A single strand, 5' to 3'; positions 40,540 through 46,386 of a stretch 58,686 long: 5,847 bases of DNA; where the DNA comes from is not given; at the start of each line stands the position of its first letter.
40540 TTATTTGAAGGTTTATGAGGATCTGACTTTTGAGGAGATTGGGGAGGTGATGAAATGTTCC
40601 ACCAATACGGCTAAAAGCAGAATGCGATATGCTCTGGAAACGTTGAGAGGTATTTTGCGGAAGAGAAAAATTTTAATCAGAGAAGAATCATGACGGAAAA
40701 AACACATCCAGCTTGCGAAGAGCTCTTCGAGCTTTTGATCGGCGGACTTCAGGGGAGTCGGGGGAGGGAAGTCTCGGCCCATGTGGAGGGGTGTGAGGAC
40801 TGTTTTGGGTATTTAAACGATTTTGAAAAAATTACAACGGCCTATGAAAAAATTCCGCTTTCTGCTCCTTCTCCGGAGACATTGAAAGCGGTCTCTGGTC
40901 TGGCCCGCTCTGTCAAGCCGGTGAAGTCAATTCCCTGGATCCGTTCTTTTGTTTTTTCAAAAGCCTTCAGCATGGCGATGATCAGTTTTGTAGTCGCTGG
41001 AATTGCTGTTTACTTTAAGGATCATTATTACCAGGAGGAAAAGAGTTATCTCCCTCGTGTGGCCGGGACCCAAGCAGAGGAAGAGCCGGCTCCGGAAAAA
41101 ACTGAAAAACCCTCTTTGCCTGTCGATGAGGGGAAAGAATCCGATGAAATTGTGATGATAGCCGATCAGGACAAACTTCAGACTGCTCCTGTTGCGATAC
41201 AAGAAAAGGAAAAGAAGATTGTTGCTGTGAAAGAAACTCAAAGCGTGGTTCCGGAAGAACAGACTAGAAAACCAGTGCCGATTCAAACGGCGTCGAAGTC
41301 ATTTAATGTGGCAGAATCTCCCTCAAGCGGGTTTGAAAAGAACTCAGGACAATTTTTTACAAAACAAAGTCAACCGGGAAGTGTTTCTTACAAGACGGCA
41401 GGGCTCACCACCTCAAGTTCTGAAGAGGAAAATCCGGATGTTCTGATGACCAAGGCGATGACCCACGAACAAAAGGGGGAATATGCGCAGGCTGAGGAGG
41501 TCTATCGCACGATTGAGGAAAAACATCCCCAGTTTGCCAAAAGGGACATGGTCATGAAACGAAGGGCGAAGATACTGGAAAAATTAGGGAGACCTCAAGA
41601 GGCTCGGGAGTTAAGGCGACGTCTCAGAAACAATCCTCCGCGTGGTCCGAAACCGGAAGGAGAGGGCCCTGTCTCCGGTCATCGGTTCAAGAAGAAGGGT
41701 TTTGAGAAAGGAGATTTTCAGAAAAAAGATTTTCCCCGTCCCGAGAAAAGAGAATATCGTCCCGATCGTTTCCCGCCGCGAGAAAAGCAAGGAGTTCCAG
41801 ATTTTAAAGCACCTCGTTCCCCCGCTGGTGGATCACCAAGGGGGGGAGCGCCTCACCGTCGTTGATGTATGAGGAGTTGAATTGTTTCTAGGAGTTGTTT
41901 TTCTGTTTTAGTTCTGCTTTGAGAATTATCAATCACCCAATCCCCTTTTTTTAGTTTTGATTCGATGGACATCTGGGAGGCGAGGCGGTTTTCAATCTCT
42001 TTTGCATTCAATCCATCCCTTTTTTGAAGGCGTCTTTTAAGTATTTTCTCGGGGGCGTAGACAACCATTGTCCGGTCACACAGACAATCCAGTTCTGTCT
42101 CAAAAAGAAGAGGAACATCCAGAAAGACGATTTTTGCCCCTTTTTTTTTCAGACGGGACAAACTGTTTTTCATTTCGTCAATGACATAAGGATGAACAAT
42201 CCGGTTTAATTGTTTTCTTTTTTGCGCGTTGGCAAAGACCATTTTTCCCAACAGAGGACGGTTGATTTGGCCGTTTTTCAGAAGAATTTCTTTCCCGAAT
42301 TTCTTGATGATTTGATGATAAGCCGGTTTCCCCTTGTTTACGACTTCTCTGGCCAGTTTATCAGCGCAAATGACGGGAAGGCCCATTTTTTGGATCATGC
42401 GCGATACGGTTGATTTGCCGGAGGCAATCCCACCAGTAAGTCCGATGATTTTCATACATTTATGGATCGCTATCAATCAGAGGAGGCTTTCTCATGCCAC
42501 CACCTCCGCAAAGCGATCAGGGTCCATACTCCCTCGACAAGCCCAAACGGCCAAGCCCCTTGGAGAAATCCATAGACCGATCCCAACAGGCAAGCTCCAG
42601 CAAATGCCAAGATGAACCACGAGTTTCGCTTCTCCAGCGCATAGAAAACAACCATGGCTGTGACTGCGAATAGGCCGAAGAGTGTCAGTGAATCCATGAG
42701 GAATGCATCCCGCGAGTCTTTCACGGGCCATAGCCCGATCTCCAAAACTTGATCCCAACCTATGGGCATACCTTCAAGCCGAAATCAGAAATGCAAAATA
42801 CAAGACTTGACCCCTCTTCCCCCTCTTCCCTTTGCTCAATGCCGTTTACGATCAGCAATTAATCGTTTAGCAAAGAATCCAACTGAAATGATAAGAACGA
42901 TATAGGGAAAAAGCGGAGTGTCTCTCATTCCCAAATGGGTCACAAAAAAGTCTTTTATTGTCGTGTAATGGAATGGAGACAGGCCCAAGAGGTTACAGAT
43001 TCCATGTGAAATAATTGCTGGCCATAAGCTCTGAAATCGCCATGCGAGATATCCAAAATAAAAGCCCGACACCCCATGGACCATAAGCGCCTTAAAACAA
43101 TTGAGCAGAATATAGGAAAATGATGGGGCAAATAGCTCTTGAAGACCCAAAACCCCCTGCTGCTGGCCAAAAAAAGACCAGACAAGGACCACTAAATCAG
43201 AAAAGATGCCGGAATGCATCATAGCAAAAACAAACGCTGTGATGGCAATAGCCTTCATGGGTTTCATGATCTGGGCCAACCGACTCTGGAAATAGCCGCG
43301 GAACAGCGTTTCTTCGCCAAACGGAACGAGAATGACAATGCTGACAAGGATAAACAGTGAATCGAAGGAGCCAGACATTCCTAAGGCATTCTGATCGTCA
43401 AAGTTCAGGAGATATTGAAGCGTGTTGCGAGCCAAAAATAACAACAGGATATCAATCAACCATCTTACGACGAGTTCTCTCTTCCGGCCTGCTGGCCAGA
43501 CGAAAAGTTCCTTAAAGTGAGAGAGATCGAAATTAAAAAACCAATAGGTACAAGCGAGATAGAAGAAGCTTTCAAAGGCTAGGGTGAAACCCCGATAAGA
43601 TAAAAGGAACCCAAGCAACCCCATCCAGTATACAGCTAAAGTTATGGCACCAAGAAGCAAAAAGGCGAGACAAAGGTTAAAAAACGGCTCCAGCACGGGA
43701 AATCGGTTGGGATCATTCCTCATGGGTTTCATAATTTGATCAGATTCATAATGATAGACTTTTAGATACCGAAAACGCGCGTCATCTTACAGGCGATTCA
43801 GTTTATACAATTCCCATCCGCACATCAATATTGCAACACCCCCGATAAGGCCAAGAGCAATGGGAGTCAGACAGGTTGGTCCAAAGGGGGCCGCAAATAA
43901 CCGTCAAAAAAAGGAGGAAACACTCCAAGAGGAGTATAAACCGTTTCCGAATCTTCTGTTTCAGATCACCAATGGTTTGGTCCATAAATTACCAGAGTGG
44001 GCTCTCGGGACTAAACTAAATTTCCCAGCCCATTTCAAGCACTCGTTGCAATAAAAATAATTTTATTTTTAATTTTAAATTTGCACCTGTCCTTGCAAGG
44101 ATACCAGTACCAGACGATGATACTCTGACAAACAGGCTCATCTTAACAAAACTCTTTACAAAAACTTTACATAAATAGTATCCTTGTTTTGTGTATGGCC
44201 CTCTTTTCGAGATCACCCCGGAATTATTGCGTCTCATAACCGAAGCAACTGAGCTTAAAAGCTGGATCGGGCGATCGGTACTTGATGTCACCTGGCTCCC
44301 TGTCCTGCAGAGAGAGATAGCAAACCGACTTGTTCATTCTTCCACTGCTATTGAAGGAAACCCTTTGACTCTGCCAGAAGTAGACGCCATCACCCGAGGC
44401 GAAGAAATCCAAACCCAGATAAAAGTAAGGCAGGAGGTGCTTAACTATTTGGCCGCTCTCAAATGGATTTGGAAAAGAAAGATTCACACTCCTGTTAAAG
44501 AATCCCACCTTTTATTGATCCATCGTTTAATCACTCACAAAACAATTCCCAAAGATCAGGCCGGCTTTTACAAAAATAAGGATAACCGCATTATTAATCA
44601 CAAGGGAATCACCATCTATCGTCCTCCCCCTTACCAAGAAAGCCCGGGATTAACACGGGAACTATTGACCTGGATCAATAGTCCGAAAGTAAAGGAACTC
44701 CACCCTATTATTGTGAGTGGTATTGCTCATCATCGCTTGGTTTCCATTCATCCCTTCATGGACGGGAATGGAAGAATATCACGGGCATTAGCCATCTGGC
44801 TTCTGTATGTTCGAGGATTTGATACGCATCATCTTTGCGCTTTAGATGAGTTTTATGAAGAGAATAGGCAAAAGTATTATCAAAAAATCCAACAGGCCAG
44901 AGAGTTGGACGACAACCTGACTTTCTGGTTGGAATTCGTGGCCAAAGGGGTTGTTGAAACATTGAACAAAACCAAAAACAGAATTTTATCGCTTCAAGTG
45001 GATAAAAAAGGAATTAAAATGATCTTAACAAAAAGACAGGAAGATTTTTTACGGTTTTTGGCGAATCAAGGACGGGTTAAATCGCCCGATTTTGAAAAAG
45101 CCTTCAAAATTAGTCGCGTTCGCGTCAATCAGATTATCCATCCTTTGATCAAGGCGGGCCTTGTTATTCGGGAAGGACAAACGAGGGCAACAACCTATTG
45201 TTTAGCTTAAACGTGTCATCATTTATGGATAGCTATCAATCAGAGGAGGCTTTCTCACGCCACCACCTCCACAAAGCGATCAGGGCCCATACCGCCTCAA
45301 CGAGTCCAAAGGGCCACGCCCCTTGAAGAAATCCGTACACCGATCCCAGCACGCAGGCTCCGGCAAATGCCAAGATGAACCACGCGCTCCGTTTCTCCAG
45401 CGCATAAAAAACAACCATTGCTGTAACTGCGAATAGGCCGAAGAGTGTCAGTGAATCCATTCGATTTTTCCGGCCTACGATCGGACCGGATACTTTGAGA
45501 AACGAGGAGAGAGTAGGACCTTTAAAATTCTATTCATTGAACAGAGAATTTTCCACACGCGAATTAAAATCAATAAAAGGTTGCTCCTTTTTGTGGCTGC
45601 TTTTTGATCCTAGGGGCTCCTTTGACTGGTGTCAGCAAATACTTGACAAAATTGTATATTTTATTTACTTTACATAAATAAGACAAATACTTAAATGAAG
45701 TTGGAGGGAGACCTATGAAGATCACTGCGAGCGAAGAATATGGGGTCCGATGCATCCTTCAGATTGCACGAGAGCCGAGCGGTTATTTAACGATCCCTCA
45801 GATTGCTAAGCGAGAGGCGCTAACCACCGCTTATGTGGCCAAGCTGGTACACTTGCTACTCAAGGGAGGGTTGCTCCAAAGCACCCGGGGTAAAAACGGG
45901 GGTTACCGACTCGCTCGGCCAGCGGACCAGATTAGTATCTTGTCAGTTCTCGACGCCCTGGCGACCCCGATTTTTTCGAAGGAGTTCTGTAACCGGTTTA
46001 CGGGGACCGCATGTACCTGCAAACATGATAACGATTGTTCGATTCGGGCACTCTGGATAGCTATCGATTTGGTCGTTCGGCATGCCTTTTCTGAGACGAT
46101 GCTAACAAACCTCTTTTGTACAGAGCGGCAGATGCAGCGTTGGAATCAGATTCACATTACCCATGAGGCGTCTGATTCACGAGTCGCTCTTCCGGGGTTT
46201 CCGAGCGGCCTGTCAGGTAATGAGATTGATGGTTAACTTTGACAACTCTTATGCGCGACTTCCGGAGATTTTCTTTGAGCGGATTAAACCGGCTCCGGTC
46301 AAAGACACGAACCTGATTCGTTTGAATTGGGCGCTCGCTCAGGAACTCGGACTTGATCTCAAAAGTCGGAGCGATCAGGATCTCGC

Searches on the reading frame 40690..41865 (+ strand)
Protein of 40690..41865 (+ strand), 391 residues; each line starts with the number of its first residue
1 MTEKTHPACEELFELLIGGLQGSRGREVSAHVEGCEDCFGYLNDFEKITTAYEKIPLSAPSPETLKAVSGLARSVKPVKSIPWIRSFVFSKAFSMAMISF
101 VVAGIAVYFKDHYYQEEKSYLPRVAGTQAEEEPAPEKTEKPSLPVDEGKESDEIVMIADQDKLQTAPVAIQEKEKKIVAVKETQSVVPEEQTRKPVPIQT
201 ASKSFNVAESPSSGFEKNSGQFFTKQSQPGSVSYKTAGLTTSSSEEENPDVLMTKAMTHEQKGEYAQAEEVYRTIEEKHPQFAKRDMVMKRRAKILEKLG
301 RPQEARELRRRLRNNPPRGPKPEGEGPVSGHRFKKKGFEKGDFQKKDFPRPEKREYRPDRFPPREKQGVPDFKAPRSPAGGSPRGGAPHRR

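Call 17: search_protein_families(library=ncbifam, proteins=[window:40690-41865:+], max_evalue=0.00001)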
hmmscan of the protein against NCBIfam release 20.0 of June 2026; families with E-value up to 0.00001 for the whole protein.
window:40690-41865:+ (391 aa): 0 families

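Call 36: search_protein_families(library=pfam, proteins=[window:40690-41865:+], max_evalue=0.0001)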
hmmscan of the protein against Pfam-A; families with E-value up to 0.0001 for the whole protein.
window:40690-41865:+ (391 aa): 2 families
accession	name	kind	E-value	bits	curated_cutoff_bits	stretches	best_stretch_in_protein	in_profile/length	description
PF13428.12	TPR_14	-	1.1e-06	29.2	23.5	0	249-281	1-33/44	Tetratricopeptide repeat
PF07719.23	TPR_2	-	8.5e-06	26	27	0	250-280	2-32/34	Tetratricopeptide repeat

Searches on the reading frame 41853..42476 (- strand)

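Call 36: search_protein_families(library=pfam, proteins=[window:41853-42476:-], max_evalue=0.0001)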
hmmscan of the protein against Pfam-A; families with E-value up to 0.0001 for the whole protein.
window:41853-42476:- (207 aa): 3 families
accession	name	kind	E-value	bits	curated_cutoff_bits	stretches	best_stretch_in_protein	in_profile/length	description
PF01121.26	CoaE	-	3.3e-59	200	27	1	10-187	2-177/180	Dephospho-CoA kinase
PF13238.12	AAA_18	-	6.6e-09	36.7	29.4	1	11-167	1-125/128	AAA domain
PF13207.12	AAA_17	-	2.2e-05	25.2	27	0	14-135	1-118/136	AAA domain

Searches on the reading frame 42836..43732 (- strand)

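Call 36: search_protein_families(library=pfam, proteins=[window:42836-43732:-], max_evalue=0.0001)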
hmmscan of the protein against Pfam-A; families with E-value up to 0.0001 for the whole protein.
window:42836-43732:- (298 aa): 1 family
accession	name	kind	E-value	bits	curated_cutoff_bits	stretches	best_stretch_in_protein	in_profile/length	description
PF02517.21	Rce1-like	-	3.2e-17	63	22.4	1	125-249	4-93/93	Type II CAAX prenyl endopeptidase Rce1-like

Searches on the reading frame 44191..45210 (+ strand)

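Call 17: search_protein_families(library=ncbifam, proteins=[window:44191-45210:+], max_evalue=0.00001)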
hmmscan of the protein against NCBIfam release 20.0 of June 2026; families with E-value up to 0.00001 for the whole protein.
window:44191-45210:+ (339 aa): 2 families
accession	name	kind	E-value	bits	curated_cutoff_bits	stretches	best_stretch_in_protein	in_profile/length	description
NF046030.1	ProtAdlyltaseSoFic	equivalog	3.5e-16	59.1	550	1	78-270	89-275/361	protein adenylyltransferase Fic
TIGR02613.1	mob_myst_B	hypoth_equivalog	1.7e-07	31.3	124.4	1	179-250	115-185/186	mobile mystery protein B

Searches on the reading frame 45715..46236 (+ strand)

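Call 36: search_protein_families(library=pfam, proteins=[window:45715-46236:+], max_evalue=0.0001)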
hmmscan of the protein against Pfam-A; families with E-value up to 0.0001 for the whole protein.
window:45715-46236:+ (173 aa): 1 family
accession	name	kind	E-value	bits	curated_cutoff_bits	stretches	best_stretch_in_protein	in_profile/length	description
PF02082.26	Rrf2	-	1e-26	94.1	30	1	4-134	2-130/132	Iron-dependent Transcriptional regulator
